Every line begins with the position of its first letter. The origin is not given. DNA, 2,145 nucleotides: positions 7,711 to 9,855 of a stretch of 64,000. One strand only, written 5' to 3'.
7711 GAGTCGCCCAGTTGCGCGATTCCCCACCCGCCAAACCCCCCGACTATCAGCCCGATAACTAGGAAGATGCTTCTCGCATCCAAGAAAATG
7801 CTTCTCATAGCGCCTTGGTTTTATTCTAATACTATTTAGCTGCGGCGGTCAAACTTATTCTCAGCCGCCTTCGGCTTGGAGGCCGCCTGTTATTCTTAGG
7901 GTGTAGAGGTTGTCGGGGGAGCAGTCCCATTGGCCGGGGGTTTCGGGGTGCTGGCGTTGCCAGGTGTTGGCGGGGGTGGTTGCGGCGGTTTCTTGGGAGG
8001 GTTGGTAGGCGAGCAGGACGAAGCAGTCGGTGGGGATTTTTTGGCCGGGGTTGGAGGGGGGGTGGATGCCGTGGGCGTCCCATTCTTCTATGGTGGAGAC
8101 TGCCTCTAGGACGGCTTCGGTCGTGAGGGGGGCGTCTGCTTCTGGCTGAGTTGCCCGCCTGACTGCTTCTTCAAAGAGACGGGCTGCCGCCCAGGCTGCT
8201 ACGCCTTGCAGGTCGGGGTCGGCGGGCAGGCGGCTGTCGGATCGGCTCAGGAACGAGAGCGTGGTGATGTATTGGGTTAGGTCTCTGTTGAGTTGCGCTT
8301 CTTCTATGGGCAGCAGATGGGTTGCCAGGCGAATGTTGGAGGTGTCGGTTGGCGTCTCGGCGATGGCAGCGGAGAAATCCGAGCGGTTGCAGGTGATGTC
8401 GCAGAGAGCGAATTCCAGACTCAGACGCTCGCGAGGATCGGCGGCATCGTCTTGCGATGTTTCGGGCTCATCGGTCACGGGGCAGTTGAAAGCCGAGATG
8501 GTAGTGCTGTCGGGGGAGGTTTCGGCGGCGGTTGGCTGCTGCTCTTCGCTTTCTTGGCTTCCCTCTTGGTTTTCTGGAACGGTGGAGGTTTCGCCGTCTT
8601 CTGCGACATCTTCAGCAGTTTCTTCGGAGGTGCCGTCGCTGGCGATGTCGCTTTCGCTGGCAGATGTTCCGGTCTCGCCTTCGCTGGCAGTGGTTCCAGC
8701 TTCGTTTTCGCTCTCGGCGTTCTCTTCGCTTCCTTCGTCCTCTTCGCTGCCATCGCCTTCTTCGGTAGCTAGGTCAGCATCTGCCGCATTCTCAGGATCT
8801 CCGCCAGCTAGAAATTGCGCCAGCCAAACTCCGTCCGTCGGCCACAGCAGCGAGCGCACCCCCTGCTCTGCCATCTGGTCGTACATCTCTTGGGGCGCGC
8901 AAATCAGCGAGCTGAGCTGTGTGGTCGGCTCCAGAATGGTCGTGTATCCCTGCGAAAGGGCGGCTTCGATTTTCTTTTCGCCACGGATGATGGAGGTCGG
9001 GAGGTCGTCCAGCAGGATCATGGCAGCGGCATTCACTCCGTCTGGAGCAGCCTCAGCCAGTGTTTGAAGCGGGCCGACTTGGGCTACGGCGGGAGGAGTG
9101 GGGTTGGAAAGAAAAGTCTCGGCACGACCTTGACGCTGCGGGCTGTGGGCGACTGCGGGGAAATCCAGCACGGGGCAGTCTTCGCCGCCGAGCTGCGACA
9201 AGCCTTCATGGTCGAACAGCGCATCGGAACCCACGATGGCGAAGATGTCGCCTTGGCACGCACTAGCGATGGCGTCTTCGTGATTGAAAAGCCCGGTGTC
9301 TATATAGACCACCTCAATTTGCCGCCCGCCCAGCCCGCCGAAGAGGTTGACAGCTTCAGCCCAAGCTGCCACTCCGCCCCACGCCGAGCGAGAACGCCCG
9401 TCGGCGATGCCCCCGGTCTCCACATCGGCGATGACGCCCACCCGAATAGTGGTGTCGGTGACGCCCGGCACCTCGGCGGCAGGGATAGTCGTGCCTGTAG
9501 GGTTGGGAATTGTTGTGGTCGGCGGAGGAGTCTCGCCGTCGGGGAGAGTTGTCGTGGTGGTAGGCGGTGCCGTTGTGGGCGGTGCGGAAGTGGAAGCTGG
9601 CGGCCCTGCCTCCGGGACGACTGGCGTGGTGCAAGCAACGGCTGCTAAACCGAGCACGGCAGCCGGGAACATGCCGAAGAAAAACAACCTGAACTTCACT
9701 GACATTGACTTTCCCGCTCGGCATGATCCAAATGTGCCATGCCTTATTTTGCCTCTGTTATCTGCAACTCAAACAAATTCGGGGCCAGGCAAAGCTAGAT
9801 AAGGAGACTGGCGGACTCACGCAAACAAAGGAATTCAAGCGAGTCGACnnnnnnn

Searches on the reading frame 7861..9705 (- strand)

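Call 14: search_protein_families(library=ncbifam, proteins=[window:7861-9705:-])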
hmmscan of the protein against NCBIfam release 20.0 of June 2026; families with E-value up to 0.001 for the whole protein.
window:7861-9705:- (614 aa): 0 families

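Call 27: search_protein_families(library=pfam, proteins=[window:7861-9705:-])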
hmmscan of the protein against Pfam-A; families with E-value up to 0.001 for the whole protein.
window:7861-9705:- (614 aa): 1 family
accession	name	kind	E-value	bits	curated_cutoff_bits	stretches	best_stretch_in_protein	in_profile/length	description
PF13458.12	Peripla_BP_6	-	2.4e-11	44.3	31.7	1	86-139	1-52/343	Periplasmic binding protein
